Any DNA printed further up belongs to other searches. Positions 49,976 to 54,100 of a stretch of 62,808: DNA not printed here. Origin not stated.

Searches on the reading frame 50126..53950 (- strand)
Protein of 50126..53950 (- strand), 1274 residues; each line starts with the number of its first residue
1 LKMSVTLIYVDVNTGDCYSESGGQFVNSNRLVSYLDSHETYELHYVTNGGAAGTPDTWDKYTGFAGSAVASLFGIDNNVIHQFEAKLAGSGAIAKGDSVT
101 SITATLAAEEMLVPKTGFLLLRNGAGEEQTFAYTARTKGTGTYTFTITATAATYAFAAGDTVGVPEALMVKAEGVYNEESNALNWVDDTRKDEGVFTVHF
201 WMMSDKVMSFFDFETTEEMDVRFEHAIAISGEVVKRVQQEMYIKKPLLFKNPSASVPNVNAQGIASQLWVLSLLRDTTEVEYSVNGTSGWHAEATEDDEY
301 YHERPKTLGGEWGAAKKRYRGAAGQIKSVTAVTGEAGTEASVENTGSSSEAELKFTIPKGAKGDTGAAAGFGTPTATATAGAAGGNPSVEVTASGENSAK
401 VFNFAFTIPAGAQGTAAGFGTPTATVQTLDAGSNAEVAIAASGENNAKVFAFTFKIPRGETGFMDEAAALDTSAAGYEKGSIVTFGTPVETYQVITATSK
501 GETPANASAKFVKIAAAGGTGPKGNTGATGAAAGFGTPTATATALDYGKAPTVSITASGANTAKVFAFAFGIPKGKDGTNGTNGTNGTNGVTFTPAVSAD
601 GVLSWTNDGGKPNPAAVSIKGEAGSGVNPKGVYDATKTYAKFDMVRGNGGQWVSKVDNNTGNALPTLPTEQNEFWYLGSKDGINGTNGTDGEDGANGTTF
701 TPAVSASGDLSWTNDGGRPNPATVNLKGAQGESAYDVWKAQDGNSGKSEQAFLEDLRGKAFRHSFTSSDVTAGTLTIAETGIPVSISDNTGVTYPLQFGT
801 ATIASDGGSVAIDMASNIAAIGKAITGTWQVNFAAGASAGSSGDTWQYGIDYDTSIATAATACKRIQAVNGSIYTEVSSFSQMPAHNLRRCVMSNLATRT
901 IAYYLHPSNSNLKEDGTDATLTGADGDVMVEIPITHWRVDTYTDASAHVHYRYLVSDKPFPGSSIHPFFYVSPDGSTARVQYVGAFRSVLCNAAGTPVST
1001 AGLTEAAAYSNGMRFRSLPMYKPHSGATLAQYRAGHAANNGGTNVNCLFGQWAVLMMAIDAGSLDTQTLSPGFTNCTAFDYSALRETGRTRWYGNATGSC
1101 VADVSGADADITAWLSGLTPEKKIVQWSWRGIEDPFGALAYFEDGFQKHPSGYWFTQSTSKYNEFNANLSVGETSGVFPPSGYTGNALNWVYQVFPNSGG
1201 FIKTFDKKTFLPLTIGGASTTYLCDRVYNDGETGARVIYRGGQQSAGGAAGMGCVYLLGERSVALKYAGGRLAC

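Call 37: search_protein_families(library=phrogs, proteins=[window:50126-53950:-], max_evalue=0.00001)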
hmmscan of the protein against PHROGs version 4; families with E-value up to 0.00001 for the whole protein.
window:50126-53950:- (1274 aa): 3 families
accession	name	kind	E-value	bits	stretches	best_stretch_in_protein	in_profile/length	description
phrog_5302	-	tail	6.3e-33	115.1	1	843-1274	151-542/548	tail protein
phrog_21765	-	unknown function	1.4e-16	61.6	1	323-406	182-260/422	-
phrog_26303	-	unknown function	5.9e-07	31.2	1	726-759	6-39/114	-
